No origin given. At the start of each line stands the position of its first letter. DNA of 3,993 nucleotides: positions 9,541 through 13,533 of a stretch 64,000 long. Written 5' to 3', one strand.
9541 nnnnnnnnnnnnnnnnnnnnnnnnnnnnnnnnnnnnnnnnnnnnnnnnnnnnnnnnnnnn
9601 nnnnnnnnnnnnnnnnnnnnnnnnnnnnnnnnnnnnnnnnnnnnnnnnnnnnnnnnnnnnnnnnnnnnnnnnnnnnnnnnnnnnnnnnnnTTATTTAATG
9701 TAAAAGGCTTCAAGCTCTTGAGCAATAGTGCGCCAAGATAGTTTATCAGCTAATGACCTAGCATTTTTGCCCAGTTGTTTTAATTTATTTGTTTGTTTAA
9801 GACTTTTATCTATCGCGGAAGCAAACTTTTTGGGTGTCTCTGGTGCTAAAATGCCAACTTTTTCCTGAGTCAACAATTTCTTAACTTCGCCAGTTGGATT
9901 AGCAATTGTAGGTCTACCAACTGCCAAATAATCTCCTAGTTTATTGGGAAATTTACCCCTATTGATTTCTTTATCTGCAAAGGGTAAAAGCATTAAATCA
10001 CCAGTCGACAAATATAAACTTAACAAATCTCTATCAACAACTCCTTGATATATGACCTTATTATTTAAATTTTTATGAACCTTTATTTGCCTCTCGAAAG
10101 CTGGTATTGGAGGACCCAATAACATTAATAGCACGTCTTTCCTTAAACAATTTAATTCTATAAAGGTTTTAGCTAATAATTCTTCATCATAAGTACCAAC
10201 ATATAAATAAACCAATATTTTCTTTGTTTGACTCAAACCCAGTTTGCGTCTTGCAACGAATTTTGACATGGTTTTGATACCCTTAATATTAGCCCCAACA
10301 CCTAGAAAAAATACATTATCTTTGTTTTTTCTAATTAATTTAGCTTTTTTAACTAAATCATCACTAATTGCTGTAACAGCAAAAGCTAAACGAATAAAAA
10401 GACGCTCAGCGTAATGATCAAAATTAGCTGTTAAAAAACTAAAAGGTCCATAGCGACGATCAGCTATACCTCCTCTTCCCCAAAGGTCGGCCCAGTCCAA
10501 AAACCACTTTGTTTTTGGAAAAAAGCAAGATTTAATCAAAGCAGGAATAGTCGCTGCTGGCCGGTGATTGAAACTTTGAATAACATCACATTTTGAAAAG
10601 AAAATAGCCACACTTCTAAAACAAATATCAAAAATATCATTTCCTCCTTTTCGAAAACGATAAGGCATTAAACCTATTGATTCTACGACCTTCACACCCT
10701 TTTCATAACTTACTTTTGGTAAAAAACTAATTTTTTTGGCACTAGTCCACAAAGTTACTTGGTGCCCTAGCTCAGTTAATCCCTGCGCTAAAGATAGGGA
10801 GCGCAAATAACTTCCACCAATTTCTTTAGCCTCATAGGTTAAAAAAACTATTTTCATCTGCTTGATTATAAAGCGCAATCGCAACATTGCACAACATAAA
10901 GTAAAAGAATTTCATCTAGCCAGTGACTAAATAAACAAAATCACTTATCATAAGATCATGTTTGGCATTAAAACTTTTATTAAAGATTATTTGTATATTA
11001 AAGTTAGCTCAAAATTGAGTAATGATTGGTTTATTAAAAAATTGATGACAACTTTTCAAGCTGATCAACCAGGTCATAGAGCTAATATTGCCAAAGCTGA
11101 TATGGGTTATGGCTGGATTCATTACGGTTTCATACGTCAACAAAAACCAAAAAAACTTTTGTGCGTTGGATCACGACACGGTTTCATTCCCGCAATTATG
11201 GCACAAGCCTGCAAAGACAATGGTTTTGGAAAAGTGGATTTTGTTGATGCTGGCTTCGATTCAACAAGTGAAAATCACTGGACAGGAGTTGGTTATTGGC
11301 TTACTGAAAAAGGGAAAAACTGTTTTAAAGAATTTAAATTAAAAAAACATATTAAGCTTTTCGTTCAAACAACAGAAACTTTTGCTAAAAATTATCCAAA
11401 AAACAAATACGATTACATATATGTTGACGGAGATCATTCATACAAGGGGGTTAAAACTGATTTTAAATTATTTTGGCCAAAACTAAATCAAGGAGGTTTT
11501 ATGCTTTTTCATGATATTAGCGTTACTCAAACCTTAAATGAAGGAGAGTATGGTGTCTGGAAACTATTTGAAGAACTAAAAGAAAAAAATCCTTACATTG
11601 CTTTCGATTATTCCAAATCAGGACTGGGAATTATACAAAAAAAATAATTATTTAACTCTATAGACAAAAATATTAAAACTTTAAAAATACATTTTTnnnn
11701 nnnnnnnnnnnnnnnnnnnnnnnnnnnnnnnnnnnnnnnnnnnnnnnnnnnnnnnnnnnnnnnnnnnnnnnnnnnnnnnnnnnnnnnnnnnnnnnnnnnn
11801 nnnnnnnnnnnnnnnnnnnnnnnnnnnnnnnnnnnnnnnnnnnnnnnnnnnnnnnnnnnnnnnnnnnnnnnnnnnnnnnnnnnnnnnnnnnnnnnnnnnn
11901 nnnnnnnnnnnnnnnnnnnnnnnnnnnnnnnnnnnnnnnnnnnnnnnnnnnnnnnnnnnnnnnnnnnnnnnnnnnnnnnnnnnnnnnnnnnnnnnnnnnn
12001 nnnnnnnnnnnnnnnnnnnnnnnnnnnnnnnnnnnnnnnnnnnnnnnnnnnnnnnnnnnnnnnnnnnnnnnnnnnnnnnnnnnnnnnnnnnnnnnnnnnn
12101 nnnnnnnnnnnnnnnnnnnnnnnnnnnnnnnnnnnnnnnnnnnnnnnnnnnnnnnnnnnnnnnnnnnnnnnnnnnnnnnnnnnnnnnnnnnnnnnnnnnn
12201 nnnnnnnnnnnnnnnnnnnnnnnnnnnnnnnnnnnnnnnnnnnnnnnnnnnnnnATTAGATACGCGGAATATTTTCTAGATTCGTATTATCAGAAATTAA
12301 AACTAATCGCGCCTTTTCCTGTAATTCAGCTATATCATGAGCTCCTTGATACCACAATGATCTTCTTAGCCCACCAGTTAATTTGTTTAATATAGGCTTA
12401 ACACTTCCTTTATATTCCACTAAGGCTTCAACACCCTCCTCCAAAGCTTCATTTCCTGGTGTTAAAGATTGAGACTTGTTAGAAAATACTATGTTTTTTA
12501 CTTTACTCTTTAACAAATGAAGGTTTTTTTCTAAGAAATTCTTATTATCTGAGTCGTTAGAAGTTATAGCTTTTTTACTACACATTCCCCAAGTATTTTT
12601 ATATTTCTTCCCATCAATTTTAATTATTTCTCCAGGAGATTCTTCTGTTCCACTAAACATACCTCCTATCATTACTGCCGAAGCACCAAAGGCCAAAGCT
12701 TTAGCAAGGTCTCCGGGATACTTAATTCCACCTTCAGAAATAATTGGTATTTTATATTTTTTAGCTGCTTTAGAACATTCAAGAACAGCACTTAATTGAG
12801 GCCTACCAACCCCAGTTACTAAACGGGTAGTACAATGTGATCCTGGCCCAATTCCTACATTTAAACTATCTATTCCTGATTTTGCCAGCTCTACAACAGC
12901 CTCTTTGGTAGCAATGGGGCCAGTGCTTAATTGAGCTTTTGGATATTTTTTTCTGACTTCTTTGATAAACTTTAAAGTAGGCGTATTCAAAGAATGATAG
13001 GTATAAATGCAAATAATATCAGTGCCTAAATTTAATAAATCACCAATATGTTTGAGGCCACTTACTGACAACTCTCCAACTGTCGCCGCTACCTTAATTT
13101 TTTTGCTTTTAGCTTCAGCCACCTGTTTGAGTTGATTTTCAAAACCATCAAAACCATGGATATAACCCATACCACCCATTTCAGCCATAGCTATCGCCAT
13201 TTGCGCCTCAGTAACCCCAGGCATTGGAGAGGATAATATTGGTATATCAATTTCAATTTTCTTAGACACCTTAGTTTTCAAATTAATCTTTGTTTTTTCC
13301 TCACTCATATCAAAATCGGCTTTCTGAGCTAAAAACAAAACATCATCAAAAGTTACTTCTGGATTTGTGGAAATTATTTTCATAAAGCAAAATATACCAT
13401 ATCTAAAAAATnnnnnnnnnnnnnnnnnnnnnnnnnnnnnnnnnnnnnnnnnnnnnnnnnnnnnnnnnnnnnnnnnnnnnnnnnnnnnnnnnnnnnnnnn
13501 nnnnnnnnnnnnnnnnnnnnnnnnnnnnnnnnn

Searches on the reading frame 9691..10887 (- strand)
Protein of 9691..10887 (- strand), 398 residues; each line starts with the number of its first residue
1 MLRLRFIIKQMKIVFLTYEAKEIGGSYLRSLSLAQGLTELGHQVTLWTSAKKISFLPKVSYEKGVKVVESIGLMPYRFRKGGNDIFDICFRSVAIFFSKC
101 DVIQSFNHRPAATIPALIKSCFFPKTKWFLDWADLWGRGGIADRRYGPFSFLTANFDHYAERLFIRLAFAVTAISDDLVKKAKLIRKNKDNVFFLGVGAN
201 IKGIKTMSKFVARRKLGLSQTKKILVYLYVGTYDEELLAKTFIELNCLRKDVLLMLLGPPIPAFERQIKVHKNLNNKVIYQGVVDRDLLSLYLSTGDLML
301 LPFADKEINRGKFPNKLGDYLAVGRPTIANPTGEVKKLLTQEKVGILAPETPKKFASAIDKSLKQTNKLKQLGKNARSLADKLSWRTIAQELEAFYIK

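Call 10: search_protein_families(library=pfam, proteins=[window:9691-10887:-], max_evalue=0.01)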
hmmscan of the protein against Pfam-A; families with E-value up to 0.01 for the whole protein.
window:9691-10887:- (398 aa): 5 families
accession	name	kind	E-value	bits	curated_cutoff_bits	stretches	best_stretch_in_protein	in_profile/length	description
PF13692.12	Glyco_trans_1_4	-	1.5e-12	48.4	27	1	237-364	19-141/142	Glycosyl transferases group 1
PF00534.26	Glycos_transf_1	-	9e-11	42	26.4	1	213-378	6-171/172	Glycosyl transferases group 1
PF13579.12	Glyco_trans_4_4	-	3.1e-05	24.8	29.7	1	25-180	2-140/158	Glycosyl transferase 4-like domain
PF13439.12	Glyco_transf_4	-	0.00016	22.2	28.5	1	30-178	8-144/170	Glycosyltransferase Family 4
PF13524.12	Glyco_trans_1_2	-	0.00041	20.8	25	1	306-393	56-143/144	Glycosyl transferase-like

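Call 41: search_protein_families(library=ncbifam, proteins=[window:9691-10887:-], max_evalue=0.0001)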
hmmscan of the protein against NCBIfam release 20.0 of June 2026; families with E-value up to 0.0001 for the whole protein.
window:9691-10887:- (398 aa): 12 families
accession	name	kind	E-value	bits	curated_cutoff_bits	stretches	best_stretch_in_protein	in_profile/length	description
NF047676.1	TeichurnBiosyTuaH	equivalog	1.8e-14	53.4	550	1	123-392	116-380/384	teichuronic acid biosynthesis protein TuaH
NF007640.0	PRK10307.1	subfamily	1.8e-12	46.9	276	1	157-382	161-389/411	WcaI family glycosyltransferase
NF047684.1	TeichurnBiosyTuaC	equivalog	3.8e-12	45.8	550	1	160-375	154-364/391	teichuronic acid biosynthesis protein TuaC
TIGR04047.1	MSMEG_0565_glyc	hypoth_equivalog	8.7e-10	38.2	259.85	0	277-396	258-371/373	MSMEG_0565 family glycosyltransferase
TIGR04063.1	stp3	hypoth_equivalog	3.6e-08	32.7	442.05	1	166-396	156-392/397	TIGR04063 family PEP-CTERM/XrtA system glycosyltransferase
TIGR03449.1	mycothiol_MshA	equivalog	4.1e-08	32.5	462.5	1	322-396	325-400/406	D-inositol-3-phosphate glycosyltransferase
NF053787.1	GlcN_PG_synth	equivalog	8.7e-08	31.4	480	1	151-396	128-356/361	N-acetylglucosaminyl phosphatidylglycerol synthase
TIGR03999.1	thiol_BshA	equivalog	3.1e-06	26.4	273.7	1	166-396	143-370/375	N-acetyl-alpha-D-glucosaminyl L-malate synthase BshA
NF041876.1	EPS_EpsE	equivalog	4.8e-06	26.1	400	1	272-378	272-374/389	exopolysaccharide biosynthesis GT4 family glycosyltransferase EpsE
NF038295.1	EPS_HpsP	equivalog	4.9e-06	25.8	550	1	187-396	175-384/388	hormogonium polysaccharide biosynthesis glycosyltransferase HpsP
NF012028.0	PRK15484.1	subfamily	5.6e-06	25.7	618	1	197-394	168-373/380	lipopolysaccharide N-acetylglucosaminyltransferase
TIGR03088.1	stp2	hypoth_equivalog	7.1e-05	22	409.05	1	293-396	270-370/374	TIGR03088 family PEP-CTERM/XrtA system glycosyltransferase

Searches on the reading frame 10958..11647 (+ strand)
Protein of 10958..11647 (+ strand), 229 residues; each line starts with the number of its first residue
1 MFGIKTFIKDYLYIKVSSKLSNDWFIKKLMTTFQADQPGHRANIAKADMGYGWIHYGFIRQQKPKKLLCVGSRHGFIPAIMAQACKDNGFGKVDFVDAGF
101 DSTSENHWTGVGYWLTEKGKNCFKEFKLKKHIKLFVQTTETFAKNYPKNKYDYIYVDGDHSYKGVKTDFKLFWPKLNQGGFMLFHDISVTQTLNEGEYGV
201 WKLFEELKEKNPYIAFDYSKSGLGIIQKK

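Call 10: search_protein_families(library=pfam, proteins=[window:10958-11647:+], max_evalue=0.01)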
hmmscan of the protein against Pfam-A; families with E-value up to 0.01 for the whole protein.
window:10958-11647:+ (229 aa): 1 family
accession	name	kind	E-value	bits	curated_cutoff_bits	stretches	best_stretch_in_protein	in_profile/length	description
PF13578.12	Methyltransf_24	-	9.9e-20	71.8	26.3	1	70-187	3-105/105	Methyltransferase domain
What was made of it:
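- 10958..11647 (+): Class I SAM methyltransferase (PF13578 Methyltransf_24). O-methylation of a sugar is an inference. call 10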

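Call 41: search_protein_families(library=ncbifam, proteins=[window:10958-11647:+], max_evalue=0.0001)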
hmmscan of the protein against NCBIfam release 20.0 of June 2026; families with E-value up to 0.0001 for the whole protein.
window:10958-11647:+ (229 aa): 0 families

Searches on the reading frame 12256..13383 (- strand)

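Call 11: search_protein_families(library=pfam, proteins=[window:12256-13383:-], max_evalue=0.01)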
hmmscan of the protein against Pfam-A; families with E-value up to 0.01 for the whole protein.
window:12256-13383:- (375 aa): 8 families
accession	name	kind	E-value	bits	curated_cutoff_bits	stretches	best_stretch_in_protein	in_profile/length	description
PF00478.31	IMPDH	-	1.6e-99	333.6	25.6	1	10-371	2-342/345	IMP dehydrogenase / GMP reductase domain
PF03060.21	NMO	-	2.6e-14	53.8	28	2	155-252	141-234/331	Nitronate monooxygenase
PF01070.24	FMN_dh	-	6.5e-07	29.1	24.9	1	195-243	258-305/350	FMN-dependent dehydrogenase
PF04131.20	NanE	-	9.2e-05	22.1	27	1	110-243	54-176/192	Putative N-acetylmannosamine-6-phosphate epimerase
PF01645.23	Glu_synthase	-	0.00075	19.2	20.4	1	186-241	246-305/369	Conserved region in glutamate synthase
PF00977.27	His_biosynth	-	0.0017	18.3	23.6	0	205-241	67-103/228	Histidine biosynthesis protein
PF04055.27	Radical_SAM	-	0.0063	17.1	29.5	0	123-213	49-142/166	Radical SAM superfamily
PF01180.27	DHO_dh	-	0.01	15.5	27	0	209-243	238-272/291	Dihydroorotate dehydrogenase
